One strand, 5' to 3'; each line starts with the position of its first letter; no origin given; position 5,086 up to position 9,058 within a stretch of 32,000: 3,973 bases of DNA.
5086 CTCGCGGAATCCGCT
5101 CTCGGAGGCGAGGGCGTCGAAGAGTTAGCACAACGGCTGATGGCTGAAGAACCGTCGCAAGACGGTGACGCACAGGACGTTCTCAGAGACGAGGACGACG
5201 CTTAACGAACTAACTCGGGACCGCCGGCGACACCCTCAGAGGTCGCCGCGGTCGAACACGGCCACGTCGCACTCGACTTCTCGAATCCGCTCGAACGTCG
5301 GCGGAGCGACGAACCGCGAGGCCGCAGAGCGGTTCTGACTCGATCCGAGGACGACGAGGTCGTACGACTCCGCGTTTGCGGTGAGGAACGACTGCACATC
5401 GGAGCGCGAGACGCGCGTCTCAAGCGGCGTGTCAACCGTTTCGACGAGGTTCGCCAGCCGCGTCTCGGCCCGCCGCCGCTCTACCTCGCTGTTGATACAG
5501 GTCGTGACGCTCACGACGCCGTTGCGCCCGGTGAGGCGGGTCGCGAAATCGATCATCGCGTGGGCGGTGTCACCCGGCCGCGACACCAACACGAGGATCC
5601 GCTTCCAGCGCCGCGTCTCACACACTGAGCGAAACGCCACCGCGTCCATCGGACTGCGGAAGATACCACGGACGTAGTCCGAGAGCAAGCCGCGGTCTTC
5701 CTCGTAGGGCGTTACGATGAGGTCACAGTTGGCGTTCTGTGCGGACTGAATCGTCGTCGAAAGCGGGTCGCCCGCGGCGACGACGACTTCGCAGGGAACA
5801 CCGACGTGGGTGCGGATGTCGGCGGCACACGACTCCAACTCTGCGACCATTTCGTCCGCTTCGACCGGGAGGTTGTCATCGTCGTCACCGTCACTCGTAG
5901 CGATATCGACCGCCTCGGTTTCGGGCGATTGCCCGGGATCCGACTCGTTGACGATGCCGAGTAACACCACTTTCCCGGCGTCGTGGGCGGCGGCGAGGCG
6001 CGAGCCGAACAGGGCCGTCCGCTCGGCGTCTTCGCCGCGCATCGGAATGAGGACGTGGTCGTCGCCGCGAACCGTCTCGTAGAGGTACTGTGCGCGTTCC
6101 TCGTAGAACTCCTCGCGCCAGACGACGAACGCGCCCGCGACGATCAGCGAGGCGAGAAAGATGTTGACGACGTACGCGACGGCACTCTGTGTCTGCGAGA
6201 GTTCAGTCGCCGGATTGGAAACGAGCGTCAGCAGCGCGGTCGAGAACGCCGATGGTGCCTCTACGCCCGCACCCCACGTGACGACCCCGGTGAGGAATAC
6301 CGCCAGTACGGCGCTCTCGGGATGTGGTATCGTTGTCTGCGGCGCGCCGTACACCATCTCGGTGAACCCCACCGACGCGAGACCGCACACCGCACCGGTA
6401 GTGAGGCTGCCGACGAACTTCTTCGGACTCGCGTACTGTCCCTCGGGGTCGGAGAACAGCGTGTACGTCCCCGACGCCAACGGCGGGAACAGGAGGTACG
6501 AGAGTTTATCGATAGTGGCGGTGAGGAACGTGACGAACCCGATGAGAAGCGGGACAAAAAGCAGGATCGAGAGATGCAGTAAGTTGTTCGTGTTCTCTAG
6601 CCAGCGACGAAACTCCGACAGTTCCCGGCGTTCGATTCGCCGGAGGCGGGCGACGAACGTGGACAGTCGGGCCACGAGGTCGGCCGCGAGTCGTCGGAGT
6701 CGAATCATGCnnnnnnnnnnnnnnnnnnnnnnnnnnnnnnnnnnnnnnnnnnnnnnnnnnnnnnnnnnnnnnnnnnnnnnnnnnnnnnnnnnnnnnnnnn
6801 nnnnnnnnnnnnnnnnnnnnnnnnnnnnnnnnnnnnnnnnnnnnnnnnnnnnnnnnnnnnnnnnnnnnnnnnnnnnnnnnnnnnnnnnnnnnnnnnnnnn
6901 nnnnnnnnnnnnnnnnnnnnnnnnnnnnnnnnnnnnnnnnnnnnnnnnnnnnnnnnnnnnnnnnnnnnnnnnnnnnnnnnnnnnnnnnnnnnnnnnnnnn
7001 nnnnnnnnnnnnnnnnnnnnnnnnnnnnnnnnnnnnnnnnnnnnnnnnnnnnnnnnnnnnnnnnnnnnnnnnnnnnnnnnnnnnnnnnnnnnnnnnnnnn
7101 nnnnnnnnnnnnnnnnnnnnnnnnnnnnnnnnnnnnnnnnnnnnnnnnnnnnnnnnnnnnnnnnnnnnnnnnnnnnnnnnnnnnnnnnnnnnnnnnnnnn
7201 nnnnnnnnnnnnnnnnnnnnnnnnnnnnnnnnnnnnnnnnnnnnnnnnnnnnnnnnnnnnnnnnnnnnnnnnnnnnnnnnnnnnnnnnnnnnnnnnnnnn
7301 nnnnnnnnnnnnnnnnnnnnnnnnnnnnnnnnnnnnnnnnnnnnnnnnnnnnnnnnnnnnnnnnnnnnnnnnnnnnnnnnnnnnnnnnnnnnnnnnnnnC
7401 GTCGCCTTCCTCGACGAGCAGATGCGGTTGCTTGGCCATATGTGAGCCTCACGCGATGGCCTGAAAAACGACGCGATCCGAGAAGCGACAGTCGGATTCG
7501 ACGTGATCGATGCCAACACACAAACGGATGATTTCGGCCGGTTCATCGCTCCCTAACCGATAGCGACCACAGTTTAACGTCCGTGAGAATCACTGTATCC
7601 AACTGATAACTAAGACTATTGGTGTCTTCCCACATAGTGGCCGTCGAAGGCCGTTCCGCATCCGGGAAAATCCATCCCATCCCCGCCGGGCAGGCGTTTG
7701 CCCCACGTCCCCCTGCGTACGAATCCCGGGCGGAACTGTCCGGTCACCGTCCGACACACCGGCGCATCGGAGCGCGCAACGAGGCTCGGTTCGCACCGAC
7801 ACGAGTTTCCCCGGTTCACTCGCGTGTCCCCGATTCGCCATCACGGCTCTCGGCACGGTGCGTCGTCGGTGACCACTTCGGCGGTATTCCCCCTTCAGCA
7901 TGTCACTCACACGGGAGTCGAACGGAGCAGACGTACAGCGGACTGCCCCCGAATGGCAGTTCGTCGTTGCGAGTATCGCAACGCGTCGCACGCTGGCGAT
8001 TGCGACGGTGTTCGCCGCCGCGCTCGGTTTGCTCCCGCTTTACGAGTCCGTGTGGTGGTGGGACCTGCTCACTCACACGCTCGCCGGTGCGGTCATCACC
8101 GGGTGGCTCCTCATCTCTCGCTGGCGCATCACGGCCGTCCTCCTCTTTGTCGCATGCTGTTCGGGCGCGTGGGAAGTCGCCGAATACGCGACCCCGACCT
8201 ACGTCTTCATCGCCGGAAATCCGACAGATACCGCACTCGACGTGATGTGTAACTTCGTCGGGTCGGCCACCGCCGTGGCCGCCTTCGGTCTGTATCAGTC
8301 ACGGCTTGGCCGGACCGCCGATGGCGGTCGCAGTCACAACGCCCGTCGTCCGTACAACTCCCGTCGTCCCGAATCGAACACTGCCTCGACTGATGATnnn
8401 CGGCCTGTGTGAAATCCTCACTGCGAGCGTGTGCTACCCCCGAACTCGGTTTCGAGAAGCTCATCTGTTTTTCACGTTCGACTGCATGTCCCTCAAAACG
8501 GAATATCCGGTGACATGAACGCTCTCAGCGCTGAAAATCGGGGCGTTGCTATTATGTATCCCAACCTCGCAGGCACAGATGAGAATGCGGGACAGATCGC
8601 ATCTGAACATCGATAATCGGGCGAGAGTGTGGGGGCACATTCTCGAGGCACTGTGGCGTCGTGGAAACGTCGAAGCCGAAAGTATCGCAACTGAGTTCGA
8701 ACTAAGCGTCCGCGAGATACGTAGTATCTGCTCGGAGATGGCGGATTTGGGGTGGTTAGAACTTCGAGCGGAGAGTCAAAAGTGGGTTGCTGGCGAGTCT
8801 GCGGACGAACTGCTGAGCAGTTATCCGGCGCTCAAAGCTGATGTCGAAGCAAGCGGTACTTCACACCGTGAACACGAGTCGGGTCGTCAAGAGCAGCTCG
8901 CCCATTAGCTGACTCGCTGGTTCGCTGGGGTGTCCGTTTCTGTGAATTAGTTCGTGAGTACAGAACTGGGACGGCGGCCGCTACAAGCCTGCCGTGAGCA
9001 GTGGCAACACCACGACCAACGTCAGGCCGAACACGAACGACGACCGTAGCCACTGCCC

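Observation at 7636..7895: GC-rich non-coding stretch with extensive long-range base pairing: unassigned structured RNA or leader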

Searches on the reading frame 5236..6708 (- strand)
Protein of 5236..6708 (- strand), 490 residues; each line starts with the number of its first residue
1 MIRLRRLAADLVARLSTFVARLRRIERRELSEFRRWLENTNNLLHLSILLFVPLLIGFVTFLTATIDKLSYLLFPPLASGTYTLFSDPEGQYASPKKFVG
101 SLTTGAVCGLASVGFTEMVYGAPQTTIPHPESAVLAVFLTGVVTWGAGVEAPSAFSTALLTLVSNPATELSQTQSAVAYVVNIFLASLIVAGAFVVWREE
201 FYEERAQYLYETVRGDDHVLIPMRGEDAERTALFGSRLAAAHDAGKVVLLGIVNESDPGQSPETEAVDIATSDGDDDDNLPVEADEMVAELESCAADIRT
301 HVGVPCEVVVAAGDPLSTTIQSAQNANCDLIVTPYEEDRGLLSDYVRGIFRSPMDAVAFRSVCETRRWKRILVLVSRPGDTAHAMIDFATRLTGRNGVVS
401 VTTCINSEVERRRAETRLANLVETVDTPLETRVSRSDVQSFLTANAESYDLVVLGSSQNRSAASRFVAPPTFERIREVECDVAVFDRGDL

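Call 10: search_protein_families(library=pfam, proteins=[window:5236-6708:-], max_evalue=0.01)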
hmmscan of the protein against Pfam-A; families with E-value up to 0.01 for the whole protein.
window:5236-6708:- (490 aa): 2 families
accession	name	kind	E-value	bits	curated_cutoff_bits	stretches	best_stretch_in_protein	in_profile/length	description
PF00582.32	Usp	-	1.9e-10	41.9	24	1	218-337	4-113/141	Universal stress protein family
PF04982.19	TM_HPP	-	1.9e-05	24.8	27.2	1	52-191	16-144/157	HPP, transmembrane region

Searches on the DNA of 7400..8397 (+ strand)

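Call 4: search_rna_families(source=window, start=7400, end=8000, threshold=evalue, max_evalue=10, show_alignments=3)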
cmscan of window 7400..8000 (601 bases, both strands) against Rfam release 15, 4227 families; matches with E-value up to 10: 1.
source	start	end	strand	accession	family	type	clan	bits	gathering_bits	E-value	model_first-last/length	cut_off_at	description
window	7646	7750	-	RF01872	MEG3_2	Gene; lncRNA;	-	14.7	60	2.6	1-105/105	no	Maternally expressed 3 conserved region 2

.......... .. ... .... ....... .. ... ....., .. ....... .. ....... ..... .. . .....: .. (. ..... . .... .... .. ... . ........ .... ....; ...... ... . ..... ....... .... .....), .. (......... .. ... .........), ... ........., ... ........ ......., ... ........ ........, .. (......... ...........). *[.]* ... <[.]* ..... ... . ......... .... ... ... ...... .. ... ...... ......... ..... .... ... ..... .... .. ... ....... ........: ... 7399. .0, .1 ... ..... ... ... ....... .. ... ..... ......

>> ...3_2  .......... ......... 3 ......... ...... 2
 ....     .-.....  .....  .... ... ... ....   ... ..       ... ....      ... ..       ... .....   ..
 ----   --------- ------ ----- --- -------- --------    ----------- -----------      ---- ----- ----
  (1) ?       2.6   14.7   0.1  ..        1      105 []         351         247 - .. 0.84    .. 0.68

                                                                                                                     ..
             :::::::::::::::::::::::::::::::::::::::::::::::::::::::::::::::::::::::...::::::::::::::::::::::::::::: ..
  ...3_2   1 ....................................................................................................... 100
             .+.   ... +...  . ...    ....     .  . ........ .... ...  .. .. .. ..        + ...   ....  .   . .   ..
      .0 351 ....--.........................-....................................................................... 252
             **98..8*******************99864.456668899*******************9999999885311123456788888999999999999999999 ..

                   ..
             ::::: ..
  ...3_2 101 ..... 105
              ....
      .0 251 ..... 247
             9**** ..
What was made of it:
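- On Any Rfam 15 family (including Archaea_SRP, RNaseP_arch, fluoride, TPP, PyrR, yjdF): Over 7400-8000 at E<=10 there is only MEG3_2, at 14.7 bits against a threshold of 60 (call 4).
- Closest known: Archaeal SRP RNA and RNase P RNA. Different: No covariance-model match even at E<=10 (call 4).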

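Call 43: search_dna_similar(query=window:7600-7900:+, collection=plasmids, mode=distant, max_evalue=0.01)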
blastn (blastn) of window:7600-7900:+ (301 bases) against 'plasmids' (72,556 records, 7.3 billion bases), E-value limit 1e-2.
No match.
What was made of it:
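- Tried and rejected: Plasmid database. blastn found no match (call 43).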

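Call 61: search_rna_families(sources=[L081, L082, L087, L091, L092, L093, L085, L089], threshold=evalue, max_evalue=1)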
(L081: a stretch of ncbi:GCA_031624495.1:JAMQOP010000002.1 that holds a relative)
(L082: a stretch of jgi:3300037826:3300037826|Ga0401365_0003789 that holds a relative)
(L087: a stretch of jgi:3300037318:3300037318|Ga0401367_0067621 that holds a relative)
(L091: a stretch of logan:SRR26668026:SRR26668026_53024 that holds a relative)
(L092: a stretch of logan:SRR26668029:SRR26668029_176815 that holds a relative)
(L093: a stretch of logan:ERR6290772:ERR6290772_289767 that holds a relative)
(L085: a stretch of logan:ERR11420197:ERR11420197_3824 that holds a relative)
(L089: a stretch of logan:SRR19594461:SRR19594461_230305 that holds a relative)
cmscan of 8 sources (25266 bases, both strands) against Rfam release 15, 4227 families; matches with E-value up to 1: 1.
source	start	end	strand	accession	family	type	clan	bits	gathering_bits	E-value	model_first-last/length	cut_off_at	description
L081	4272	4344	+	RF01059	mir-598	Gene; miRNA;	-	23.8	69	0.71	1-80/80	no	mir-598 microRNA precursor family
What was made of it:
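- On Any Rfam 15 family (including Archaea_SRP, RNaseP_arch, fluoride, TPP, PyrR, yjdF): Eight homologous loci at E<=1 give only a miRNA noise hit elsewhere (call 61).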

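Call 71: build_rna_model(alignment_id=A3, structure=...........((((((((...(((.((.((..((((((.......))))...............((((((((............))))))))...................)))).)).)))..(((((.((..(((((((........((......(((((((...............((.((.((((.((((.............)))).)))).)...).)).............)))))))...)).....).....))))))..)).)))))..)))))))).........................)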
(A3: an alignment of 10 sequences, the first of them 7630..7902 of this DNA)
Model R1 built from alignment A3 (10 sequences, 313 columns); structure: as given.
model positions 280; base pairs 64; branch points 2; effective number of sequences 1.49; information 0.589 bits per position. Calibrated on 0.2 Mb of random sequence (short: E-values are rough).
structure used (alignment columns):
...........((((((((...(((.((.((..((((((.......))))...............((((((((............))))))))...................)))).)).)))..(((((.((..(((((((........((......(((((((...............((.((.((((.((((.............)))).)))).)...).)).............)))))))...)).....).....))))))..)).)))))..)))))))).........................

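Call 72: search_with_rna_model(model_id=R1, sources=[window, L001, L002, L003, L004, L005, L006, L007, L008, L009, L010, L011, L012, L013, L014, L015, L016, L017, L018, L019, L020, L021, L022, L023, L024, L025, L026, L027, L028, L029, L030, L031, L032, L037, L038, L046, L061, L076, L081, L082, L085, L086, L087, L089, L091, L092, L093, L214], max_evalue=1, make_alignment=true)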
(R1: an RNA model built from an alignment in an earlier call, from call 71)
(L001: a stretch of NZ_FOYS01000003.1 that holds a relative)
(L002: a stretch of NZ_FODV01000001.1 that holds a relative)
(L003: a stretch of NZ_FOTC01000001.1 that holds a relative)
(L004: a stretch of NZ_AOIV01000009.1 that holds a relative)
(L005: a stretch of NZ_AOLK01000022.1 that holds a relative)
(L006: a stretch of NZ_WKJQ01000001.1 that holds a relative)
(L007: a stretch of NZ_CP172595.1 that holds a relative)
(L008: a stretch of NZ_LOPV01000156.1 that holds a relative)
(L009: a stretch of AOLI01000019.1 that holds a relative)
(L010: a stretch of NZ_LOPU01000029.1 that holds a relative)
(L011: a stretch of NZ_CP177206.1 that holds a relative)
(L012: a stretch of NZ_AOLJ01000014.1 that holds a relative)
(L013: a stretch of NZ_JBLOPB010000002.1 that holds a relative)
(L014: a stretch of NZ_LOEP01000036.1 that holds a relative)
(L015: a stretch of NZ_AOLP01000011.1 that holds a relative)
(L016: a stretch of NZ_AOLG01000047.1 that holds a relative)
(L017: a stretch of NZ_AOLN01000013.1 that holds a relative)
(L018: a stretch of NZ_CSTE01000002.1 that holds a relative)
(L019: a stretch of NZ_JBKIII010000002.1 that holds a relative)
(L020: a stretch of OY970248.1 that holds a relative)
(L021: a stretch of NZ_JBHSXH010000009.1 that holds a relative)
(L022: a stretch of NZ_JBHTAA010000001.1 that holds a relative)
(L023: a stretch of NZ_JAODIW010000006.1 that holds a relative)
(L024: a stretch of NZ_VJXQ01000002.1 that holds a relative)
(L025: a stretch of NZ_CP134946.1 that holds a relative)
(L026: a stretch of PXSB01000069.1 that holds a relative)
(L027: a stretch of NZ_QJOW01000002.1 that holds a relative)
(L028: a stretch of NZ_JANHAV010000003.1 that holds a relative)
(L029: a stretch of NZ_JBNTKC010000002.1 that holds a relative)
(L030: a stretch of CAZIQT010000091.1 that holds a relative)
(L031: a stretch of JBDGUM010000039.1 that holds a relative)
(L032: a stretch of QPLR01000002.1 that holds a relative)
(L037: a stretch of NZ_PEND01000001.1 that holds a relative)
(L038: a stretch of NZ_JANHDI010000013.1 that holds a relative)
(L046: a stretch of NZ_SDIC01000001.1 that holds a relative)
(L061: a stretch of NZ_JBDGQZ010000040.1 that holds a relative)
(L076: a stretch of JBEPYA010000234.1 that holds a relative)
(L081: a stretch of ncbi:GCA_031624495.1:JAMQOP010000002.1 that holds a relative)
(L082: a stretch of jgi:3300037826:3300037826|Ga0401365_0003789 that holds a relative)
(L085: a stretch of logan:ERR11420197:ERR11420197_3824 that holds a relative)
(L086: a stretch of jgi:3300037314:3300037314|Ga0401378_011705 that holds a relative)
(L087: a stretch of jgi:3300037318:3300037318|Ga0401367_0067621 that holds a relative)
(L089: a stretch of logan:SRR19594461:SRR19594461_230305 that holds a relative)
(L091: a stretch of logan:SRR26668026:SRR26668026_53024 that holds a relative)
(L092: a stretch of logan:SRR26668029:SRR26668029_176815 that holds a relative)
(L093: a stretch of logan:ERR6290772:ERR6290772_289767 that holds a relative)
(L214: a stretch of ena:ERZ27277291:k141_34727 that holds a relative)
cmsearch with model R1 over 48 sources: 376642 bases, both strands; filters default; matches with E-value up to 1: 21.
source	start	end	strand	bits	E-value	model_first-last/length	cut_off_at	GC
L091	209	485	+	263.4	5.2e-59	1-280/280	no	0.72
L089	264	536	+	259.1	5e-58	1-280/280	no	0.73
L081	2222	2503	+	253.4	1e-56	1-280/280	no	0.74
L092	266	540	+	250.5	4.7e-56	1-280/280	no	0.72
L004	3554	3822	-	242.3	3.8e-54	1-280/280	no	0.73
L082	2232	2503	+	196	1.8e-43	1-280/280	no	0.72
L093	336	603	+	192.4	1.2e-42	1-280/280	no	0.72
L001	3538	3822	-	191.2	2.4e-42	1-280/280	no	0.69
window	7629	7902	+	184.9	6.7e-41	1-280/280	no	0.67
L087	456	731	+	182.2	2.8e-40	1-280/280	no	0.74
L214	1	115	+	70.4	1.8e-14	171-280/280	5'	0.7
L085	281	471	+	67.1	1e-13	1-280/280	no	0.72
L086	1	137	+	61.4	2e-12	133-280/280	5'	0.75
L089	377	507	-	26.4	0.00025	118-250/280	no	0.76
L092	385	507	-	23.8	0.00095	121-247/280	no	0.76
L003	6004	6233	-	17.3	0.031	1-280/280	no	0.66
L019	2632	2841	+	15.1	0.097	1-280/280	no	0.64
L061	875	996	+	12.5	0.4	1-280/280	no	0.66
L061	3600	3630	+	11.8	0.56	59-89/280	no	0.71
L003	4558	4689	-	11.4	0.69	121-247/280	no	0.64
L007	5121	5160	+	11.4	0.7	50-89/280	no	0.7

Alignment A5: 21 matches aligned to the model, 389 columns, each read 5' to 3' on its own strand. Consensus structure (alignment columns), stored with it:
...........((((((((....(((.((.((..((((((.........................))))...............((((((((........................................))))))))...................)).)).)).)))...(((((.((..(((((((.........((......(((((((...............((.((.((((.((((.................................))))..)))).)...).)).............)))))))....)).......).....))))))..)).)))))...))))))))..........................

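Call 73: search_with_rna_model(model_id=R1, source=L021, start=3300, end=3900, filters=off, max_evalue=10, show_alignments=1)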
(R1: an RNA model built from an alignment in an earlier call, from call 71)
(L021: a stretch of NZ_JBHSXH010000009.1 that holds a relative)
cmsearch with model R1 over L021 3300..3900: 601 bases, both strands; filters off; matches with E-value up to 10: 23.
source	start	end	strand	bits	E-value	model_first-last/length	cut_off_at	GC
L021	3717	3771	-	6.1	0.019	1-280/280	no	0.71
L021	3369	3465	+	3.1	0.092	116-250/280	no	0.7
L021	3667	3710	+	3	0.097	165-206/280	no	0.75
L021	3531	3568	-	2.8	0.11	1-280/280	no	0.68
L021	3643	3708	-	2.4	0.14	123-245/280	no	0.74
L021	3748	3799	+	2.4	0.14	1-280/280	no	0.73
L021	3305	3440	-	1.7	0.19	23-251/280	no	0.7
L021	3728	3738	+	0.7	0.34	37-47/280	no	0.73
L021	3503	3534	+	-1.1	0.88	1-280/280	no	0.72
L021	3479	3518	-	-1.3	0.95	165-206/280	no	0.8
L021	3622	3641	-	-1.9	1.3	66-87/280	no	0.7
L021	3814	3844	-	-2.4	1.7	1-280/280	no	0.52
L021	3849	3880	-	-2.6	1.9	1-280/280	no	0.44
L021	3465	3475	-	-2.7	2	181-191/280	no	0.55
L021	3546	3571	+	-2.7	2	64-89/280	no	0.73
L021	3821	3886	+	-2.8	2.1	1-280/280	no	0.48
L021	3890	3900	+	-3.6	3.2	37-47/280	no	0.73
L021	3301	3337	+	-3.9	3.8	116-250/280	no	0.76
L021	3883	3899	-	-3.9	3.8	1-280/280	no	0.59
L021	3787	3810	-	-4.5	5.4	1-280/280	no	0.62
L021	3451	3464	-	-4.9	6.4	179-192/280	no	0.79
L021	3621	3649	+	-5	6.8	60-89/280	no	0.72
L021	3594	3601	-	-5.2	7.6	184-191/280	no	0.88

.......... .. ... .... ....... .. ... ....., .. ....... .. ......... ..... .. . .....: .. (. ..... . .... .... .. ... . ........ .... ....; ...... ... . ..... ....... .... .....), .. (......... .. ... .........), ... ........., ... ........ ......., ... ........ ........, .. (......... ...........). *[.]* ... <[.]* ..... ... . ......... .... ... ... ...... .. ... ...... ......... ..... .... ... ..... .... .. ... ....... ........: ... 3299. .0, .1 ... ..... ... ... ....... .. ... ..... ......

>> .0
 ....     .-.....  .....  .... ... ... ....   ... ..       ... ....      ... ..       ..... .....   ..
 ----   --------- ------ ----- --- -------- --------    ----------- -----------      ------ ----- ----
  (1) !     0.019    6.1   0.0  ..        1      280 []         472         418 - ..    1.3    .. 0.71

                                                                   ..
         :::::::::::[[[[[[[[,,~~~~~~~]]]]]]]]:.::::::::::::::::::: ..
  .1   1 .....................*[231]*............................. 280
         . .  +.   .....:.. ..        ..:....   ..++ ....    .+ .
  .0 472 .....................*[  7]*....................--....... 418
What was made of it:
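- The Halopelagius stretch is not recognised by the covariance model (6 bits, call 73), so its homology is doubtful.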

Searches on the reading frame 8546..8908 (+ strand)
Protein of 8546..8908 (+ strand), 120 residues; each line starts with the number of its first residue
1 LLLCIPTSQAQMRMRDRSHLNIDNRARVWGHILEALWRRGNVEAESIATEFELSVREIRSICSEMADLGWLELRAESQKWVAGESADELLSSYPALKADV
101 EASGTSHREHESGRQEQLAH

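Call 10: search_protein_families(library=pfam, proteins=[window:8546-8908:+], max_evalue=0.01)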
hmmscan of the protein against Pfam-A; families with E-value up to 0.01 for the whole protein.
window:8546-8908:+ (120 aa): 1 family
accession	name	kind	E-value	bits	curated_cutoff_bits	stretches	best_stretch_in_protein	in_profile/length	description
PF24409.1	wHTH-PRTase_assc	-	0.003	18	27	1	35-72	5-42/83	wHTH-PRTase associated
